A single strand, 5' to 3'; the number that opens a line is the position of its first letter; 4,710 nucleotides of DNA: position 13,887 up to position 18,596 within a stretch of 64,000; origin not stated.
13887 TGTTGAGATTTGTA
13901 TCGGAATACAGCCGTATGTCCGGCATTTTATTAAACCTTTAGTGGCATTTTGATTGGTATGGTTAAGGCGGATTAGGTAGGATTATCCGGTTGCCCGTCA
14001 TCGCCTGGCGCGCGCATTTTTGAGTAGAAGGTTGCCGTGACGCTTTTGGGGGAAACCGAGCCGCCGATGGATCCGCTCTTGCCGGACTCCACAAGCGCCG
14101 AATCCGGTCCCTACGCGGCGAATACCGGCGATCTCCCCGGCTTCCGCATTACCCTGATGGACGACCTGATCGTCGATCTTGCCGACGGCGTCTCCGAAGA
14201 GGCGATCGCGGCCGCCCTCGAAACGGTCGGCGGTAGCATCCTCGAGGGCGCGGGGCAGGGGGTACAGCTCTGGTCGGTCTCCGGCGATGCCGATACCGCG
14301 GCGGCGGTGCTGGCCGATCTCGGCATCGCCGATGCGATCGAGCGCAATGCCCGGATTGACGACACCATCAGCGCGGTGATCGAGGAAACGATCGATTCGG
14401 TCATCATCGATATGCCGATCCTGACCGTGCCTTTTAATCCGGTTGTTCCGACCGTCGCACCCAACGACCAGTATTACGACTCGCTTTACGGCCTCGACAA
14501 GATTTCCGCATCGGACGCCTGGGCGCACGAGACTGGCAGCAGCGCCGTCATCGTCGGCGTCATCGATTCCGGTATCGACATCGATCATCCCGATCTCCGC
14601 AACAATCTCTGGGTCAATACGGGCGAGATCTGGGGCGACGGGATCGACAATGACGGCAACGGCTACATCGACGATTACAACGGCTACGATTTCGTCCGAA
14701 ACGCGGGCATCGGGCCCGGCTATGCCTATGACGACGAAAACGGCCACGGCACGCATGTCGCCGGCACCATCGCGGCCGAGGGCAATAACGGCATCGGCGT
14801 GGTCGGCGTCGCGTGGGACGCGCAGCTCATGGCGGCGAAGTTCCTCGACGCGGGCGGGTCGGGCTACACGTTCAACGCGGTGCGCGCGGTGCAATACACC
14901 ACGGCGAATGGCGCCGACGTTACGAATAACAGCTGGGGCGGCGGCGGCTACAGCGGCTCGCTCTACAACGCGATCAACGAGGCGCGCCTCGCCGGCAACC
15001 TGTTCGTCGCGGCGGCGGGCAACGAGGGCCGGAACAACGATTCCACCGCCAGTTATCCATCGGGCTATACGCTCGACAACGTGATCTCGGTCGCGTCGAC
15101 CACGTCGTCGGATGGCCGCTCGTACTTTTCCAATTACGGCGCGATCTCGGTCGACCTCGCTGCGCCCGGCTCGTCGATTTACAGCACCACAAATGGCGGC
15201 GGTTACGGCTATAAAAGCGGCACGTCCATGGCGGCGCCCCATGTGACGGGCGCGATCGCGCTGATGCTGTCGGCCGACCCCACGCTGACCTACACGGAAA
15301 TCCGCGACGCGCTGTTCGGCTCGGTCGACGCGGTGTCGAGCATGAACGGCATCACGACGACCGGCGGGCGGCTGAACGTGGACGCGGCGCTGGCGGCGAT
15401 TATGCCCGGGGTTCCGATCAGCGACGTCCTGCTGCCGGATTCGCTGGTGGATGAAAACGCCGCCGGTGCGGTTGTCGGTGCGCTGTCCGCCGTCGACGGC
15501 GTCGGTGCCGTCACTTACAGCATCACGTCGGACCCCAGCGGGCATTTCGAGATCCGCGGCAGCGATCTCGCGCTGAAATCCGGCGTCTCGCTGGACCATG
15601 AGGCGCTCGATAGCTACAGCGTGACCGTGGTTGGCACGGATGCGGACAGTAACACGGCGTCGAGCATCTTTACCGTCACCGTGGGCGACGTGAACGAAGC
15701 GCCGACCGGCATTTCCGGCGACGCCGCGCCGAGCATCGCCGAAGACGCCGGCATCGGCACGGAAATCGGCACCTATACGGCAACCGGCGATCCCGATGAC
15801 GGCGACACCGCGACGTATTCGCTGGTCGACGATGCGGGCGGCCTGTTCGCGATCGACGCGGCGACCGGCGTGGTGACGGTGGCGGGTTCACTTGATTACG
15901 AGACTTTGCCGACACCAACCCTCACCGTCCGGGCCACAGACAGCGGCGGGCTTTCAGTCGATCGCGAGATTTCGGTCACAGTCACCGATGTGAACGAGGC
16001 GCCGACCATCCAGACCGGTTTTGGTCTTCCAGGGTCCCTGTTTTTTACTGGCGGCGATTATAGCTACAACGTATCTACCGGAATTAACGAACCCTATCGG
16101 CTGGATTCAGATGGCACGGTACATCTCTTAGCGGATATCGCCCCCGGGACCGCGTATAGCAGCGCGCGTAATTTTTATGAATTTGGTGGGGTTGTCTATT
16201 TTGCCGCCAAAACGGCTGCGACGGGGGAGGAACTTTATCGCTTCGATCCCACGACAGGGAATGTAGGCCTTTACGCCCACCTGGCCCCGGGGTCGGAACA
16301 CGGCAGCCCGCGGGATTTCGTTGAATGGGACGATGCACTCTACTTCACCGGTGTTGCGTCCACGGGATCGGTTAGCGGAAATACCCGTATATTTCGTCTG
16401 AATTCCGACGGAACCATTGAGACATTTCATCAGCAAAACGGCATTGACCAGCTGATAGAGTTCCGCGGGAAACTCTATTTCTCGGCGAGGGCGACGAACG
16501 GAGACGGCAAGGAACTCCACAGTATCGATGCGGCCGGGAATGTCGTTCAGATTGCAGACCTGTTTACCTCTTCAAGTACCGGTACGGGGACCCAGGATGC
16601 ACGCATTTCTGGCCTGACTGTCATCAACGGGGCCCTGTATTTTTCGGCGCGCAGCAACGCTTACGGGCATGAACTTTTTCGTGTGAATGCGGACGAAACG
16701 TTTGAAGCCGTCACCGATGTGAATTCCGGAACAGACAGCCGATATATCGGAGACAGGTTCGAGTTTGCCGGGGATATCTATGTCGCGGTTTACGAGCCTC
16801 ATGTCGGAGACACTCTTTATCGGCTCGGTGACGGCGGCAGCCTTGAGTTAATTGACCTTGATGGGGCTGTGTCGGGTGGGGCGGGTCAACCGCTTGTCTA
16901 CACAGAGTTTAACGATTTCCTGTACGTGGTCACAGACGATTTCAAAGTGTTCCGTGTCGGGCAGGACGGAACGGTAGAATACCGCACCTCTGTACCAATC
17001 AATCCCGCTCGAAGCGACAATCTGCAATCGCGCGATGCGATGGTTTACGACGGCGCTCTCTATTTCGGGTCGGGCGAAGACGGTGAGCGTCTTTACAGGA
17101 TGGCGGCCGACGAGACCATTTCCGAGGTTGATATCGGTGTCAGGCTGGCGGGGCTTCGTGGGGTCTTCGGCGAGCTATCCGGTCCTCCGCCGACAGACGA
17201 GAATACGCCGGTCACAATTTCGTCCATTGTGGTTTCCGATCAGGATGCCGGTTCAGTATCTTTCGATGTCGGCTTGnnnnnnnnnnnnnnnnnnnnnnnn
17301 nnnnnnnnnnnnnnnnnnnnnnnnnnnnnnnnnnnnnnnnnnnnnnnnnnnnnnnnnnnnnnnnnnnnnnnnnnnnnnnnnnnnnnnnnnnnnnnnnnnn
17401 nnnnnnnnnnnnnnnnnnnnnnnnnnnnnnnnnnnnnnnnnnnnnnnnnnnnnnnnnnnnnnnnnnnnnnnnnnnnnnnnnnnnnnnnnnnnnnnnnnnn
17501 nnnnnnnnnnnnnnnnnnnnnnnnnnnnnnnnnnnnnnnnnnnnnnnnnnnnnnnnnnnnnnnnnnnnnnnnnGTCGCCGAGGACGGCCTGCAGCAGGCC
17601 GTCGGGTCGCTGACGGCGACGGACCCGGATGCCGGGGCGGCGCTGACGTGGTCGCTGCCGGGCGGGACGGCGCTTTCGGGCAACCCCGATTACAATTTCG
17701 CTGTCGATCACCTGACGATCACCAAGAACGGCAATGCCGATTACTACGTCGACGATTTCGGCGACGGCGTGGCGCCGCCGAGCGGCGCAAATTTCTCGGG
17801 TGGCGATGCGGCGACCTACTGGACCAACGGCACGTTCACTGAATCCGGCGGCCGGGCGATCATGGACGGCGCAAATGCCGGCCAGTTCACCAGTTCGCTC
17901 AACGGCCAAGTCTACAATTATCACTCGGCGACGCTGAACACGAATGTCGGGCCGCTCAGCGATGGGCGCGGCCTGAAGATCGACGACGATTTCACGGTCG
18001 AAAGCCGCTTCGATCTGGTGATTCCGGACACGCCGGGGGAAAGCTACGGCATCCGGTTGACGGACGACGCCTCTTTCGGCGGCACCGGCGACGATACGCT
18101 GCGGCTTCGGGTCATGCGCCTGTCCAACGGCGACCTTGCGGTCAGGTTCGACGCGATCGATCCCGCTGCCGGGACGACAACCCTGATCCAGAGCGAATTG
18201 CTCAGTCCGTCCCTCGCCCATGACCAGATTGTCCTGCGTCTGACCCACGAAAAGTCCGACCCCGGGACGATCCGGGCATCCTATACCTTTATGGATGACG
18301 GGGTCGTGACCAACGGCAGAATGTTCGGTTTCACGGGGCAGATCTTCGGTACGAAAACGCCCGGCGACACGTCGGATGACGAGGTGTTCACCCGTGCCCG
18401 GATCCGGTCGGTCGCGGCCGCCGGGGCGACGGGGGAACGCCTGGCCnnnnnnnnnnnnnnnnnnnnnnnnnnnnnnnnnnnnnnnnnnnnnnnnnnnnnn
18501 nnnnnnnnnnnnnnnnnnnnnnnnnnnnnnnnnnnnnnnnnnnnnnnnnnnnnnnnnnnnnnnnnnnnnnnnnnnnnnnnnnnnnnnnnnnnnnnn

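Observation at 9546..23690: HlyC-type acyltransferase and T1SS wired to a giant subtilase/cadherin/propeller RTX protein, in B-D-C-A order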

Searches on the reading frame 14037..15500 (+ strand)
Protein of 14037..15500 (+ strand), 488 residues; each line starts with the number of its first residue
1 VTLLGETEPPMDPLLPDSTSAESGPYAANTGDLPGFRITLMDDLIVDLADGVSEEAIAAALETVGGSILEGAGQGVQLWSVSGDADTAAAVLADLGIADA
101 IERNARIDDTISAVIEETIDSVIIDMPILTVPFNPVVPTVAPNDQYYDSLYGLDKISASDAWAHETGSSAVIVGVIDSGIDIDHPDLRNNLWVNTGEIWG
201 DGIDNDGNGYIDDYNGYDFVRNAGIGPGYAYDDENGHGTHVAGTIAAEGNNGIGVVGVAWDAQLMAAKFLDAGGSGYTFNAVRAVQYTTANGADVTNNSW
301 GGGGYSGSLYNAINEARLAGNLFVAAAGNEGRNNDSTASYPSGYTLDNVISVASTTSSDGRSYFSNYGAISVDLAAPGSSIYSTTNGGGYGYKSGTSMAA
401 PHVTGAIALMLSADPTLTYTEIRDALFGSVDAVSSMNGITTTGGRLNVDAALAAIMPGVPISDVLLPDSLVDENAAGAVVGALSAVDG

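Call 36: find_homologous_proteins(query=window:14037-15500:+, max_evalue=1e-10)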
Query window:14037-15500:+ (488 aa): 7802 proteins with E <= 1e-10 among 8000 candidates; the best 120 are listed.
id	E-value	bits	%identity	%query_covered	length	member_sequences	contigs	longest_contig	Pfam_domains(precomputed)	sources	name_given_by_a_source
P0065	2.4e-207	708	87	78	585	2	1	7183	PF00028.24,PF00082.28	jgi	-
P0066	1.0e-141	491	57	89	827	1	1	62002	PF00028.24,PF00082.28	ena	-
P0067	3.0e-104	368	58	66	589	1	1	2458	PF17957.8,PF00082.28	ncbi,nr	ncbi:MAG: S8 family serine peptidase, partial [Actinomycetota bacterium]|nr:S8 family serine peptida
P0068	7.3e-104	367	56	72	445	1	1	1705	PF00082.28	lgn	-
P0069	5.0e-103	364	58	65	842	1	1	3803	PF22148.2,PF13205.13,PF00353.26,PF00082.28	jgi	jgi:subtilisin family serine protease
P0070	9.9e-102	360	60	64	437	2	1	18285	PF22148.2,PF00082.28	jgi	jgi:subtilisin family serine protease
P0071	1.8e-101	359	54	67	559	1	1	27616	PF22148.2,PF13205.13,PF00082.28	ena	-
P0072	2.8e-101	358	57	67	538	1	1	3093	PF22148.2,PF00082.28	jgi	jgi:subtilisin family serine protease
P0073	5.6e-101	357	58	64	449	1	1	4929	PF22148.2,PF00082.28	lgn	-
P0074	1.3e-100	356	59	64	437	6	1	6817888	PF00082.28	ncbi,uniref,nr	ncbi:S8 family peptidase [Anaerocolumna sp. AGMB13025]|uniref:S8 family peptidase n=1 Tax=Anaerocolu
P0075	2.0e-100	355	57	64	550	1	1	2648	PF22148.2,PF00082.28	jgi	jgi:subtilisin family serine protease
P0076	2.1e-100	355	55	64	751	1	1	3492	PF03160.21,PF00082.28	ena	-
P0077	2.8e-100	355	51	84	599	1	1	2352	PF22148.2,PF00082.28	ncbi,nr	ncbi:MAG: S8 family peptidase, partial [Cyanobacteriota bacterium]|nr:S8 family peptidase [Cyanobact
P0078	3.8e-100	354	56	66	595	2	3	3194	PF00404.25,PF00082.28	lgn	-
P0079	4.3e-100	354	47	85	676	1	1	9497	PF01839.30,PF13517.13,PF00082.28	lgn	-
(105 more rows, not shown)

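Call 37: find_encoding_contigs(protein=P0066, flank=10000, max_places=2)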
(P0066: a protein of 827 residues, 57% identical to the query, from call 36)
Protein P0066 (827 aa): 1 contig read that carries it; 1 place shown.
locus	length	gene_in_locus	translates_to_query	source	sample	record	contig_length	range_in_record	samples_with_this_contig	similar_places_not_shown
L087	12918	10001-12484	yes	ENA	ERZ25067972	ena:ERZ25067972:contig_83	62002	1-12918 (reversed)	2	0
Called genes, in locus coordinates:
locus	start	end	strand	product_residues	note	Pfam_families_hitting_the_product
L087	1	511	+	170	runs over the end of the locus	PF01475:FUR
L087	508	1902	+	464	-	PF01406:tRNA-synt_1e, PF09334:tRNA-synt_1g (faint), PF09190:DALR_2, PF23493:CysS_C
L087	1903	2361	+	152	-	PF01592:NifU_N (weak)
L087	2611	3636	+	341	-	PF04909:Amidohydro_2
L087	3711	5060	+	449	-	PF01979:Amidohydro_1, PF07969:Amidohydro_3 (faint), PF12890:DHOase (weak)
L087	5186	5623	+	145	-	PF27546:MICAH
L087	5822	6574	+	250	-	PF00596:Aldolase_II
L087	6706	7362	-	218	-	PF08856:DUF1826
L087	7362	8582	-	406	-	PF02492:cobW, PF07683:CobW_C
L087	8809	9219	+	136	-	-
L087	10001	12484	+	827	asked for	PF00082:Peptidase_S8, PF00028:Cadherin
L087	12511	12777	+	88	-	PF01527:HTH_Tnp_1, PF13384:HTH_23 (weak)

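Call 61: search_solved_structures(query=window:14037-15500:+, max_evalue=1e-20, show_alignments=1)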
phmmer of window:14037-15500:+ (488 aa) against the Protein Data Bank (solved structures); distinct sequences matched with E-value up to 1e-20: 114 (the best 60 are shown).
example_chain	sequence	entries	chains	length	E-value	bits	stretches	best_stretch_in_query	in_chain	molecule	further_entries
3vv3_A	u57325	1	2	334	1.1e-85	291.7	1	155-454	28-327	Deseasin MCP-01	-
4tr2_A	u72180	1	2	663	9.6e-45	156.7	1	143-451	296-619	Subtilisin-like 1 serine protease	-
8coy_A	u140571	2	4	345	1.3e-44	156.3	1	143-451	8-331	subtilisin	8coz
8cp0_A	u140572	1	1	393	2.3e-44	155.4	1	143-451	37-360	subtilisin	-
4lvn_A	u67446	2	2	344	4.3e-44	154.5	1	143-452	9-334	Subtilisin-like serine protease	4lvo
8qke_A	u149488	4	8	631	8e-44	153.7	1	143-451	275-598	subtilisin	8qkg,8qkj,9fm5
8pol_A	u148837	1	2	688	1.1e-43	153.2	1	143-452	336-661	Subtilisin-like protease 1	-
1ak9_A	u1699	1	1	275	1.3e-43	153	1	230-431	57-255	SUBTILISIN 8321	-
1aqn_A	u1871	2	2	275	1.3e-43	152.9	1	230-431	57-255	SUBTILISIN 8324 | SUBTILISIN BPN'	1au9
1s01_A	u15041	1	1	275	2.3e-43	152.1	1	230-431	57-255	Subtilisin BPN'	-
1suc_A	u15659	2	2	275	3.5e-43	151.6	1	230-431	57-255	SUBTILISIN BPN' CRB-S3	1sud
1a2q_A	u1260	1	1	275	2e-42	149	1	230-431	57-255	SUBTILISIN BPN'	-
1sbi_A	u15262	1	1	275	3.3e-42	148.3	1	230-431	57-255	SUBTILISIN 8397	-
1sbh_A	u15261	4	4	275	4.2e-42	148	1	230-430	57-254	SUBTILISIN 8397+1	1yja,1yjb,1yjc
1sub_A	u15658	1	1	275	4.7e-42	147.8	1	230-431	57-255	SUBTILISIN BPN' CRB-S3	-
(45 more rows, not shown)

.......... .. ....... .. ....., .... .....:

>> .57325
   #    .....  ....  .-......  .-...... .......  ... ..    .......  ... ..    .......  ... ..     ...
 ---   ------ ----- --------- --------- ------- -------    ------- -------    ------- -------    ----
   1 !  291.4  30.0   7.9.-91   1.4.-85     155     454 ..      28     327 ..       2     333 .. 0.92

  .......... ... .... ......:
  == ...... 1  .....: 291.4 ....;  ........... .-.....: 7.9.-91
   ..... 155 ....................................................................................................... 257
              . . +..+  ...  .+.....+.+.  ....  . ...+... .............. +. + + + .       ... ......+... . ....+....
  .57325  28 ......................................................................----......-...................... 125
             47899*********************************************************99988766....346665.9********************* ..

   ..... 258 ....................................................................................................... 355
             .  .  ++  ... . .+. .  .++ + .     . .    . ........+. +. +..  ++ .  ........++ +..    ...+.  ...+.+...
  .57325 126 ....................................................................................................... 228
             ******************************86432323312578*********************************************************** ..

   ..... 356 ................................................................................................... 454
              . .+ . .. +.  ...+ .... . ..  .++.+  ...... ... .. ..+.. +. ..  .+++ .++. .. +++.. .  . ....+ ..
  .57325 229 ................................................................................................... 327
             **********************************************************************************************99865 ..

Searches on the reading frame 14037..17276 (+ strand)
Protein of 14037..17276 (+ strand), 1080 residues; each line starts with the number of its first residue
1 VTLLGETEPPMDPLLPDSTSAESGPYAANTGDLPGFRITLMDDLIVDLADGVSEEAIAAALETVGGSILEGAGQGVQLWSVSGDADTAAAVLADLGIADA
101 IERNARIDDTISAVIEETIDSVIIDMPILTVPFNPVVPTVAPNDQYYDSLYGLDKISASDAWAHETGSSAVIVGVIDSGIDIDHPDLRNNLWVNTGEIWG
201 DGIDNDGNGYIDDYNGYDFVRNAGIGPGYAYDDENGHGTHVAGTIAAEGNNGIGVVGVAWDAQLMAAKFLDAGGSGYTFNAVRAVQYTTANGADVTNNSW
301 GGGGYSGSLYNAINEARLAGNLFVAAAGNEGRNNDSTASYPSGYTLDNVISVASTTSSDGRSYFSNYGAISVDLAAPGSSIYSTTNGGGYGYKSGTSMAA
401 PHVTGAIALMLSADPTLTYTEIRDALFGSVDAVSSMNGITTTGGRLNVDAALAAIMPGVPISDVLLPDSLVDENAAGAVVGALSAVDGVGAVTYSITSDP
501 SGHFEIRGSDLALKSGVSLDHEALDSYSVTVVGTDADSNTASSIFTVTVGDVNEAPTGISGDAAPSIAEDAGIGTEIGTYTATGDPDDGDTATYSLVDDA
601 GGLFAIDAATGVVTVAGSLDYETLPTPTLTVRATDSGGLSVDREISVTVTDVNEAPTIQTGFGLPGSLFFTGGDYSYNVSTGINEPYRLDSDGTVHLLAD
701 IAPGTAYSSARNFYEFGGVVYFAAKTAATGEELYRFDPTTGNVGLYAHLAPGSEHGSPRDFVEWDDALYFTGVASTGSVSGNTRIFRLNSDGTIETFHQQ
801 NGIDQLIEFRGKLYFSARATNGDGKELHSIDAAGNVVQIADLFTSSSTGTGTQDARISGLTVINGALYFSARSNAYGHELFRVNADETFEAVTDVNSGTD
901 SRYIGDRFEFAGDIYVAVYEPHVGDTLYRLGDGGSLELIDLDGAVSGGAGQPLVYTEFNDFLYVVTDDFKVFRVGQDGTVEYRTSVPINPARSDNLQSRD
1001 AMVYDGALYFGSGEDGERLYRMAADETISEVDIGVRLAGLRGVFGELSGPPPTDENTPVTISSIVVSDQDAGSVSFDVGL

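Call 65: find_related_loci(query=window:14037-17276:+, collection=genome_contigs, flank=10000)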
Query window:14037-17276:+ (1080 aa) in genome_contigs; peptide patterns used: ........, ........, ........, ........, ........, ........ (x = any residue, [..] = any of these).
84 stretches matched a pattern; 23 encode a relative of the query (tblastn E <= 1e-3); 22 distinct loci.
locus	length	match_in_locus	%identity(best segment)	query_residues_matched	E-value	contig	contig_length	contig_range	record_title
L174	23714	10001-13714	54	43-658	1e-128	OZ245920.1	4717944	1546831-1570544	MAG: Pacificispira sp. isolate 43e0e648-b908-4bb6-a9bc-4fcf75b264f0 genome assembly, chromosome: 1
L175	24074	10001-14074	54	21-695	1e-126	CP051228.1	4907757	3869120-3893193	MAG: Mesoflavibacter sp. isolate ih5 chromosome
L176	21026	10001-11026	47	139-452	7e-67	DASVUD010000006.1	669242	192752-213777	MAG TPA_asm: Pyrinomonadaceae bacterium isolate SMAG_U3308 k141_364972, whole genome shotgun sequence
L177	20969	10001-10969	49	140-452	3e-64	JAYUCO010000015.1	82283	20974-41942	MAG: Pyrinomonadaceae bacterium isolate GFS_6983 GFS_6983_14, whole genome shotgun sequence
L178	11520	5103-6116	41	111-439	2e-60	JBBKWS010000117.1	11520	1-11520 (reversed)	MAG: Bdellovibrionales bacterium isolate metabat_bins.247 k119_2230551, whole genome shotgun sequence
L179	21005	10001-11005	42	134-460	3e-59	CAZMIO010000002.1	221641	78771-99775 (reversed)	MAG TPA_asm: uncultured Methanosarcinales archaeon isolate binchicken_co48_311 genome assembly, contig: NODE_24_length_2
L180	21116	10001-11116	38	137-506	2e-53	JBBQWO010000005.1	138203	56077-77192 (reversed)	MAG: Fimbriimonadales bacterium isolate Co_metawrap_2059 Cmw_2059_k141_8572164_length_138203_cov_10.9997, whole genome s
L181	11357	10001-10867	42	142-426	3e-51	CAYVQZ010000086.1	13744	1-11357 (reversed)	MAG TPA_asm: uncultured bacterium isolate binchicken_co17_451 genome assembly, contig: NODE_10206_length_13744_cov_25.10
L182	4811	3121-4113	39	142-467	7e-49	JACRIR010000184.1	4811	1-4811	MAG: Candidatus Poribacteria bacterium isolate NC_groundwater_1808_Pr3_B-0.1um_54_35 SR-2_scaffold_141_2306284, whole ge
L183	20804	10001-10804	42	129-383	1e-47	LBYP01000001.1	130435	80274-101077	MAG: Parcubacteria group bacterium GW2011_GWA2_40_23 UT91_C0001, whole genome shotgun sequence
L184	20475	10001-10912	39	141-422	8e-48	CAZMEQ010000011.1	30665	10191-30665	MAG TPA_asm: uncultured Gammaproteobacteria bacterium isolate binchicken_co154_115 genome assembly, contig: NODE_2077_le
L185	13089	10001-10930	39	137-460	3e-47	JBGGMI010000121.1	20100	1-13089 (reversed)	MAG: Fimbriimonas sp. isolate bin.008 k141_2185827, whole genome shotgun sequence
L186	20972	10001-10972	38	142-472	2e-46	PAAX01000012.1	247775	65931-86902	MAG: Ignavibacteriae bacterium isolate NAT134 MHASMcontig_905088, whole genome shotgun sequence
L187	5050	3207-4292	40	139-498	4e-46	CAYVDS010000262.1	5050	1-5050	MAG TPA_asm: uncultured bacterium isolate binchicken_co232_148 genome assembly, contig: NODE_30343_length_5050_cov_4.152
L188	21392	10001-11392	32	43-454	2e-45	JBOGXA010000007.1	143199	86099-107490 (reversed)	MAG: Actinomycetota bacterium isolate SD8036_metabat2.bin.39 NODE_25_length_143199_cov_2.932370, whole genome shotgun se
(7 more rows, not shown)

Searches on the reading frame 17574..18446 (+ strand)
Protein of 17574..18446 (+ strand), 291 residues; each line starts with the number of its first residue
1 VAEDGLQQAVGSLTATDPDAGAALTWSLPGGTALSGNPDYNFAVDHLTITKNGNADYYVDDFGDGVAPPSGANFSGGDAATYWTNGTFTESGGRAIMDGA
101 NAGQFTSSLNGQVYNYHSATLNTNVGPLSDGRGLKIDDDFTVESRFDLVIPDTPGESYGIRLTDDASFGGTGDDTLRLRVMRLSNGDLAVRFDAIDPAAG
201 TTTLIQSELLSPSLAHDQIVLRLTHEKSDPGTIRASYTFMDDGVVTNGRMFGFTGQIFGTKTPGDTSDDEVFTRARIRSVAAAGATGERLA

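Call 52: search_solved_structures(query=window:17574-18446:+, max_evalue=1)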
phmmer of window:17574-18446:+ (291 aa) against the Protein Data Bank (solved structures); distinct sequences matched with E-value up to 1: 1.
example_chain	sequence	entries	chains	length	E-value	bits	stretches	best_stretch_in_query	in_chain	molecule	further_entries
4asm_B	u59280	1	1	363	0.97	12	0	18-111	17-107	BETA-AGARASE D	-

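Call 62: predict_structure(protein=window:17574-18446:+)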
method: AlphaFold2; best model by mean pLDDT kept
length: 291 residues; sequences in the alignment: 1
mean_pLDDT: 41.4   pTM: 0.36
mean pLDDT of the five models: 41.4, 40.9, 39.4, 38.0, 37.8
residues with pLDDT >= 90: 0; 70-90: 2; 50-70: 59; < 50: 230
segments of 3 or more residues with pLDDT < 50: 1-149, 163-174, 212-235, 240-254, 267-270, 272-291
pLDDT, mean of each block of 10 residues (from residue 1): 39 40 41 38 37 35 32 27 29 30 28 25 33 36 41 54 44 55 67 58 58 46 43 49 37 49 48 45 38 26
secondary structure, 60 per line:
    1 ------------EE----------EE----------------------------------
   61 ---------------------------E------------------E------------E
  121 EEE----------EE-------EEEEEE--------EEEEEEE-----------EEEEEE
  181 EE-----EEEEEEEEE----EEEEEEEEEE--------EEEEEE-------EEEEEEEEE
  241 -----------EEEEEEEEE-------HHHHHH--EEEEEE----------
elements in order: E120-123 E143-148 E157-163 E175-182 E188-196 E201-210 E219-224 E232-240 E252-260 H268-273 E276-281
